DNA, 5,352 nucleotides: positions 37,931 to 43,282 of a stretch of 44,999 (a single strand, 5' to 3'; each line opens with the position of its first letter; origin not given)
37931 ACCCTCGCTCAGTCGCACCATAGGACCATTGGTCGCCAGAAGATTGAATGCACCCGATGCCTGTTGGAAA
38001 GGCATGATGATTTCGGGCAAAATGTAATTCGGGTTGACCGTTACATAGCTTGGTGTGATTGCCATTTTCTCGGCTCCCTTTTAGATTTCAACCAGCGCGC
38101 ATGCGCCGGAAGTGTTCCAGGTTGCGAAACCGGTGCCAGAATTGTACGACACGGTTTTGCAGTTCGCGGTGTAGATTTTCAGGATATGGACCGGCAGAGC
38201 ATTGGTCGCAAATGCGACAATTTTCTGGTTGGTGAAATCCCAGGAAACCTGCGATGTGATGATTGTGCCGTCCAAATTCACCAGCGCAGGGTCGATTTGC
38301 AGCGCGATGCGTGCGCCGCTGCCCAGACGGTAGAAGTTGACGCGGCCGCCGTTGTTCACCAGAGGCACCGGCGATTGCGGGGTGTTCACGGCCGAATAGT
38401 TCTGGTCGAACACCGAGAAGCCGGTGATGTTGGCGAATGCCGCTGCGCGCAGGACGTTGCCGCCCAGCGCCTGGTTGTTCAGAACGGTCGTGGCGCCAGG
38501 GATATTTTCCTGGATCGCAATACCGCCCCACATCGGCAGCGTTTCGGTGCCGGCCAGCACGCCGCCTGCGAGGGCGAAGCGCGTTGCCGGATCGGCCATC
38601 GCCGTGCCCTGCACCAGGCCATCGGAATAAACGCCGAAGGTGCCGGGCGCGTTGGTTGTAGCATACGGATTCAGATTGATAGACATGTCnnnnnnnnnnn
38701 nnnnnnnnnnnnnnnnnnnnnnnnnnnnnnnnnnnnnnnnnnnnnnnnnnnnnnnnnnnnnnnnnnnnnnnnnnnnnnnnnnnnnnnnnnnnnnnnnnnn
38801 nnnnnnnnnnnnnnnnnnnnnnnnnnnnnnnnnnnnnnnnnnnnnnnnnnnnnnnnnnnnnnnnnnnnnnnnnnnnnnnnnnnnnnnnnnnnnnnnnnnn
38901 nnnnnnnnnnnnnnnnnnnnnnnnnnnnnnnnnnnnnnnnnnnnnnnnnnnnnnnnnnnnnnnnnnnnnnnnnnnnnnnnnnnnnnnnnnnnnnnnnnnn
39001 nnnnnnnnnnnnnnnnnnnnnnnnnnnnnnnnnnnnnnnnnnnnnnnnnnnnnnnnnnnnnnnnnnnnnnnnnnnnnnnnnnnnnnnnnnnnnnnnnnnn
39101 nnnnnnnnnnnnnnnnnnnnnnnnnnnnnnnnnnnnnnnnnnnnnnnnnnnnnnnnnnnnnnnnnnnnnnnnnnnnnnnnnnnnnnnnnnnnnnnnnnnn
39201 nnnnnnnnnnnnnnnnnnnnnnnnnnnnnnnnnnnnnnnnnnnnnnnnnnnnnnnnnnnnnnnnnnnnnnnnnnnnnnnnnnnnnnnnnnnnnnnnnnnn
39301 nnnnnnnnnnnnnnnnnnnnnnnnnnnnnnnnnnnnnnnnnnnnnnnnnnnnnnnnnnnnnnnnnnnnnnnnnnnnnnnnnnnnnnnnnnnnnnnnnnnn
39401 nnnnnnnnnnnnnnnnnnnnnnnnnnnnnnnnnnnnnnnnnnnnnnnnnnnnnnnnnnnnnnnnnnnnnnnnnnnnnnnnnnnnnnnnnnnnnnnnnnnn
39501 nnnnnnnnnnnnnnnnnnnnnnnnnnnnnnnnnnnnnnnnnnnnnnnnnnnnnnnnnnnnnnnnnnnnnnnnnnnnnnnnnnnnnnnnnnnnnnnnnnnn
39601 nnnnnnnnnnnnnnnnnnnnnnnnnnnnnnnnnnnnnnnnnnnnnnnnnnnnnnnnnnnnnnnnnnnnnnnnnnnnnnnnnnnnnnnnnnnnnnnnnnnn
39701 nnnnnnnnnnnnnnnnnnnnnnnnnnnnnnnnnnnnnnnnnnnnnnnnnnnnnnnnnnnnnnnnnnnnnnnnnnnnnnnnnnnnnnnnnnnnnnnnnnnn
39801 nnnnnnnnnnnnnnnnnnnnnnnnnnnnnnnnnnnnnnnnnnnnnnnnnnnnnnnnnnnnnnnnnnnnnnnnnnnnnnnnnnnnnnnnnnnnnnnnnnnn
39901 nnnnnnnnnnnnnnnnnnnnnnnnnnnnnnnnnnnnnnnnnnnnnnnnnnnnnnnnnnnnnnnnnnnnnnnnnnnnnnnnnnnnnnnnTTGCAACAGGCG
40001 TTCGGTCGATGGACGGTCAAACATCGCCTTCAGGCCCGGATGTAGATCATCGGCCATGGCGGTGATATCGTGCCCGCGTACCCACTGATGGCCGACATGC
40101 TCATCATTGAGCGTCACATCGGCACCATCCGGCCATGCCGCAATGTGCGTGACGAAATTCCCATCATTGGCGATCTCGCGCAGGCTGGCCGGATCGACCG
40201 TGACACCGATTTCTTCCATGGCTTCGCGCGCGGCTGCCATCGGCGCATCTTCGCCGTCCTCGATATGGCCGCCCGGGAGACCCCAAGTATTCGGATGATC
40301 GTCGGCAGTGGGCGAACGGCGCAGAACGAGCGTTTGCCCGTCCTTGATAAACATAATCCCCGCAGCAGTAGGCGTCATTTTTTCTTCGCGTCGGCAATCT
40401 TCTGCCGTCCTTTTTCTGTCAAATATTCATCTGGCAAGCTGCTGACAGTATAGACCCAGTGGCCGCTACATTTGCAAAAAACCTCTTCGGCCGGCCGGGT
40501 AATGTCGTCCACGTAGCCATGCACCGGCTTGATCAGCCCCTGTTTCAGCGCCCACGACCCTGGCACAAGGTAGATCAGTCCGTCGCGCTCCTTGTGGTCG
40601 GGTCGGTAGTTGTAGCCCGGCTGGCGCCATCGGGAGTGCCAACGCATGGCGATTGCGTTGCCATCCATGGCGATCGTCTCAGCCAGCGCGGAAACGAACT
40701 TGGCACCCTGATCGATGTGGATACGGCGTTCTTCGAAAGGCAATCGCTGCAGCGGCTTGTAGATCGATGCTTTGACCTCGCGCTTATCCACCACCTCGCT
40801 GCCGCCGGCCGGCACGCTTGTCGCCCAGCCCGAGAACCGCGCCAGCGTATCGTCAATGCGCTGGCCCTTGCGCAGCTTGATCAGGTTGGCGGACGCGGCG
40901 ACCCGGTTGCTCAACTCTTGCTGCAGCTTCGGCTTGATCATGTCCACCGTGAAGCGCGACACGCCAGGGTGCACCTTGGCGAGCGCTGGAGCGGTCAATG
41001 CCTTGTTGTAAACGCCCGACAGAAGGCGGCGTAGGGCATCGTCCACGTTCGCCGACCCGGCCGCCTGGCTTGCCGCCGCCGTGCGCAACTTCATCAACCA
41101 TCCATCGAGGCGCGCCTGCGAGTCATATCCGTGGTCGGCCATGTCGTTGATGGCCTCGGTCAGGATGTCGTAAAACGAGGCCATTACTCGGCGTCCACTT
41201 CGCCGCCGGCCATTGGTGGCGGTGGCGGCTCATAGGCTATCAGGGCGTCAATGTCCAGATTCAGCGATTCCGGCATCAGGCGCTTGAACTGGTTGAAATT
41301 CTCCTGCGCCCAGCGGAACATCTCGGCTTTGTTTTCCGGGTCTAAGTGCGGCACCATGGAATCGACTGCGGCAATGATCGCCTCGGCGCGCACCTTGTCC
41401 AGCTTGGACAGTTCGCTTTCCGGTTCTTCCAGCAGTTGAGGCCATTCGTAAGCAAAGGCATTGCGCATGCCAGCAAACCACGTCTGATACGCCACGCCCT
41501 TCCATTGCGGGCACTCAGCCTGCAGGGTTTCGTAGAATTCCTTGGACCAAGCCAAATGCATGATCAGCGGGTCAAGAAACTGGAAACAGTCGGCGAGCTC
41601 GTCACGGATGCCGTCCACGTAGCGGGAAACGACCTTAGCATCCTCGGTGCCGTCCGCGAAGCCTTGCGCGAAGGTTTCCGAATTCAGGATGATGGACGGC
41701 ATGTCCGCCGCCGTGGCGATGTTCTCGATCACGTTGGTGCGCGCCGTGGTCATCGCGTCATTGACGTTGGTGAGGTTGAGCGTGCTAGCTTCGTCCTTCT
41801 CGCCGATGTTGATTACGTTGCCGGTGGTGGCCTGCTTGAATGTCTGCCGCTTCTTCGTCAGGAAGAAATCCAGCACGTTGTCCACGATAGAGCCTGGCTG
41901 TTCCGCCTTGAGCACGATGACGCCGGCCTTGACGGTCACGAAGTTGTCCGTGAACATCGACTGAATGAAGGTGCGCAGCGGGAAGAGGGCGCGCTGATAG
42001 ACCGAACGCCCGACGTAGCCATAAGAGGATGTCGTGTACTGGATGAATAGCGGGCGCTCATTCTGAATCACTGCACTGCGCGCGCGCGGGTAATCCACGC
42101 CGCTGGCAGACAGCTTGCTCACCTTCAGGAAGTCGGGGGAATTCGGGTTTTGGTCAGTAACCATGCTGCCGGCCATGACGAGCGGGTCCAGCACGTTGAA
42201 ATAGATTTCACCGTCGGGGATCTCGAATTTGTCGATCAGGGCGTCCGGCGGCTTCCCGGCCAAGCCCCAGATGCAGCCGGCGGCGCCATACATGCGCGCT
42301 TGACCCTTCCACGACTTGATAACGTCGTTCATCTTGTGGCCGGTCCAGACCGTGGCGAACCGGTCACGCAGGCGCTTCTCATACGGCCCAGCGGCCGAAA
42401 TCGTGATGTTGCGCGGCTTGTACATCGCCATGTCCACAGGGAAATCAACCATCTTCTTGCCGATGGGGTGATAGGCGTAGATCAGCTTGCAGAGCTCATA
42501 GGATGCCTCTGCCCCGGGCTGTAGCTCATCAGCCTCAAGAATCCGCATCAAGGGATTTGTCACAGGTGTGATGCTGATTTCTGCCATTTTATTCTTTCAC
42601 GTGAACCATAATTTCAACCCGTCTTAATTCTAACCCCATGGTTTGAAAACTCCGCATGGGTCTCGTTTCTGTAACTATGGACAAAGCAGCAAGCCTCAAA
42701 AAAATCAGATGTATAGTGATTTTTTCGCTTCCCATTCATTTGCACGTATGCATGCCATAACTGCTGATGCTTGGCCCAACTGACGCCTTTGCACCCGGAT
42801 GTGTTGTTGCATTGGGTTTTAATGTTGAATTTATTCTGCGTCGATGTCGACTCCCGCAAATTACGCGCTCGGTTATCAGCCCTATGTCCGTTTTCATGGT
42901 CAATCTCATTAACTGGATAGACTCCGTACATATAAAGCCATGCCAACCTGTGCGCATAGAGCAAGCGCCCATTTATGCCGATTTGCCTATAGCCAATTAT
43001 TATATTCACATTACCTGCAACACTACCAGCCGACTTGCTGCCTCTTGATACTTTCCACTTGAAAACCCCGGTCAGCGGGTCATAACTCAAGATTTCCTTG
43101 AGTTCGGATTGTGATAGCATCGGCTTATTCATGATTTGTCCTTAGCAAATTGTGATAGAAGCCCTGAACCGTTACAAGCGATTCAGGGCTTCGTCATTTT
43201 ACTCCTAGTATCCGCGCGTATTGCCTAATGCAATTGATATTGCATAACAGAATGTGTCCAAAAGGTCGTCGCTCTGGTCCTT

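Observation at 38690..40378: Nudix hydrolase fused to the scaffold-position head protein: a possibly capsid-packaged enzyme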

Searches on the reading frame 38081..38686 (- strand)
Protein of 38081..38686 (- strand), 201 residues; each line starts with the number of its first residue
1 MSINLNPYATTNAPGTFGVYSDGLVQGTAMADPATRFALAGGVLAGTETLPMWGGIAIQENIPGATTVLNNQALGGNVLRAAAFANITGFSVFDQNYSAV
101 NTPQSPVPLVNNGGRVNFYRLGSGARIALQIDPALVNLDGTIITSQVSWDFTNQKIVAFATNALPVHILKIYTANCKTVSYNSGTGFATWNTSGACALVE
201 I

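Call 3: search_protein_families(library=pfam, proteins=[window:38081-38686:-], max_evalue=0.01)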
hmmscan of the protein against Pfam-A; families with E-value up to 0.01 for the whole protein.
window:38081-38686:- (201 aa): 0 families

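Call 4: search_protein_families(library=phrogs, proteins=[window:38081-38686:-], max_evalue=0.001)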
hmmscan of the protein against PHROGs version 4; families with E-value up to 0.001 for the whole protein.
window:38081-38686:- (201 aa): 1 family
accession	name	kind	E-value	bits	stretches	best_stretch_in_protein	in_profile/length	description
phrog_6268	-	unknown function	1.3e-62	212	1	2-200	3-210/211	-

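Call 43: search_protein_families(library=ncbifam, proteins=[window:38081-38686:-], max_evalue=0.01)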
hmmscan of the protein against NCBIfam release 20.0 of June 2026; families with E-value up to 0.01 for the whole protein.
window:38081-38686:- (201 aa): 0 families

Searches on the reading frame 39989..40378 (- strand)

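Call 42: search_protein_families(library=phrogs, proteins=[window:39989-40378:-], max_evalue=0.01)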
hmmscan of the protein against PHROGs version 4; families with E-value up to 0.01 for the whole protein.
window:39989-40378:- (130 aa): 7 families
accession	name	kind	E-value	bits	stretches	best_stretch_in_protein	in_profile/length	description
phrog_1198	-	other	2.5e-20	74.3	1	2-121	36-165/253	MutT/NUDIX hydrolase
phrog_6216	-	unknown function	2.3e-13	50.7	1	5-125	4-115/545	-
phrog_15528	-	head and packaging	2.9e-13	50.1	1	6-108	524-626/794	portal protein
phrog_1185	-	other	2.9e-12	47.6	1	5-64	150-213/301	nudix hydrolase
phrog_19657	-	other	9.7e-07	29.9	1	30-62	59-91/176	nudix hydrolase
phrog_10313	-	other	1e-06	29.6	1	26-64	34-72/159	nudix hydrolase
phrog_9999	-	other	0.0017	19.3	1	32-70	55-94/186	nudix hydrolase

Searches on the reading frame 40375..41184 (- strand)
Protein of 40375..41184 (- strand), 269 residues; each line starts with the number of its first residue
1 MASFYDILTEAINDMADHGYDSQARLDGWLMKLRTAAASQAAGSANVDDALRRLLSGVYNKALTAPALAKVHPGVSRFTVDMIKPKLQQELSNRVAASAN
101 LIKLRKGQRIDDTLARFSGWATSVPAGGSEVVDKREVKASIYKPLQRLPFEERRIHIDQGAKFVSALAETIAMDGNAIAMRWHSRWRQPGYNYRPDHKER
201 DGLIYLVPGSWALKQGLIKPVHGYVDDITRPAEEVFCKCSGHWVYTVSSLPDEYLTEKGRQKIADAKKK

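Call 3: search_protein_families(library=pfam, proteins=[window:40375-41184:-], max_evalue=0.01)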
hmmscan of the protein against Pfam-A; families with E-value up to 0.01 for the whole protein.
window:40375-41184:- (269 aa): 0 families

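Call 4: search_protein_families(library=phrogs, proteins=[window:40375-41184:-], max_evalue=0.001)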
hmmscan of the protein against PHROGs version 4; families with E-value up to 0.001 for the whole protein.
window:40375-41184:- (269 aa): 1 family
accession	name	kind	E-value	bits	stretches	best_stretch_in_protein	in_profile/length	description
phrog_324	-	head and packaging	4.1e-20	73.3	1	3-261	81-336/624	head morphogenesis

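Call 43: search_protein_families(library=ncbifam, proteins=[window:40375-41184:-], max_evalue=0.01)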
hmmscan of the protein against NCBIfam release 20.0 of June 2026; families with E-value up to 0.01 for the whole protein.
window:40375-41184:- (269 aa): 0 families

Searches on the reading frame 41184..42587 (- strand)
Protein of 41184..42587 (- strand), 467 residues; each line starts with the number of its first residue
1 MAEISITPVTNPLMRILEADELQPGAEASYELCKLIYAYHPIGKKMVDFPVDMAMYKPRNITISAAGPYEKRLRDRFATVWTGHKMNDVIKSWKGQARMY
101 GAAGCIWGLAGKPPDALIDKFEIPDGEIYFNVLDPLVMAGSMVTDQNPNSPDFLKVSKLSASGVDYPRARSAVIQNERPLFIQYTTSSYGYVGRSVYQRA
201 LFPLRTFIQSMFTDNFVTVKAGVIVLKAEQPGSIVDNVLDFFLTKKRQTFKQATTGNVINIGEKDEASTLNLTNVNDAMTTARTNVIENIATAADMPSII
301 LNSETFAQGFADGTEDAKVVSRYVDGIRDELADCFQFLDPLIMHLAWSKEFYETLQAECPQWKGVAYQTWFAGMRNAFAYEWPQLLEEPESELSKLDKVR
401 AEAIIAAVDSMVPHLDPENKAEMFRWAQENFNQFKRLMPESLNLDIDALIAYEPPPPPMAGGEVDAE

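Call 3: search_protein_families(library=pfam, proteins=[window:41184-42587:-], max_evalue=0.01)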
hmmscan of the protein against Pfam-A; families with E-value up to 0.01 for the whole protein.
window:41184-42587:- (467 aa): 1 family
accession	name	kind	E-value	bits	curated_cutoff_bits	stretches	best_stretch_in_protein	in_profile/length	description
PF06381.16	Phage_portal_3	-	3.8e-07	29.6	33.8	1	36-344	6-319/357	Phage portal protein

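Call 4: search_protein_families(library=phrogs, proteins=[window:41184-42587:-], max_evalue=0.001)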
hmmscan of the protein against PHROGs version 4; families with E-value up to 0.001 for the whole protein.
window:41184-42587:- (467 aa): 1 family
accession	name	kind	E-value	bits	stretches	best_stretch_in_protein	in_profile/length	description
phrog_146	-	head and packaging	2.1e-43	150.1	1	23-423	47-424/587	portal protein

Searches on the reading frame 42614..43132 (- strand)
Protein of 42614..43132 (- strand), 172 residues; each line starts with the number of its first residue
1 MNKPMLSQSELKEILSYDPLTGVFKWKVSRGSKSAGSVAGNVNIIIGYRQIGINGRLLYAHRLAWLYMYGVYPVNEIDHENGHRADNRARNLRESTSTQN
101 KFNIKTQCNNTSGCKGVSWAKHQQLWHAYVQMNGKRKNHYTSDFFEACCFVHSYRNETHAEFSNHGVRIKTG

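Call 3: search_protein_families(library=pfam, proteins=[window:42614-43132:-], max_evalue=0.01)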
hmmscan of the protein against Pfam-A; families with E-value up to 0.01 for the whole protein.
window:42614-43132:- (172 aa): 1 family
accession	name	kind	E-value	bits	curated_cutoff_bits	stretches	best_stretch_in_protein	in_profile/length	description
PF13392.12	HNH_3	-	3e-12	46.4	24.8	1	59-100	2-44/46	HNH endonuclease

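Call 4: search_protein_families(library=phrogs, proteins=[window:42614-43132:-], max_evalue=0.001)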
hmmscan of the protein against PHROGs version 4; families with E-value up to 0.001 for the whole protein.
window:42614-43132:- (172 aa): 8 families
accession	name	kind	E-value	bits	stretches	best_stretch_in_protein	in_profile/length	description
phrog_99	-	DNA, RNA and nucleotide metabolism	2.8e-60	206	1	1-166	104-267/383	HNH endonuclease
phrog_4578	-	DNA, RNA and nucleotide metabolism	9.9e-27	94.4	1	65-166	19-122/130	HNH endonuclease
phrog_3593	-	DNA, RNA and nucleotide metabolism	9.7e-17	62.3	1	47-156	82-194/210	HNH endonuclease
phrog_59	-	DNA, RNA and nucleotide metabolism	3.6e-07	30.9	1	20-101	155-235/423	HNH endonuclease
phrog_374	-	DNA, RNA and nucleotide metabolism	7.4e-06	26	1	76-140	325-387/617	HNH endonuclease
phrog_36769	-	unknown function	1.1e-05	26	1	59-134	243-322/367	-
phrog_959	-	DNA, RNA and nucleotide metabolism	5.2e-05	24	1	47-111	43-116/138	HNH endonuclease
phrog_1492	-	DNA, RNA and nucleotide metabolism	0.00032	21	1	47-100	97-155/414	HNH endonuclease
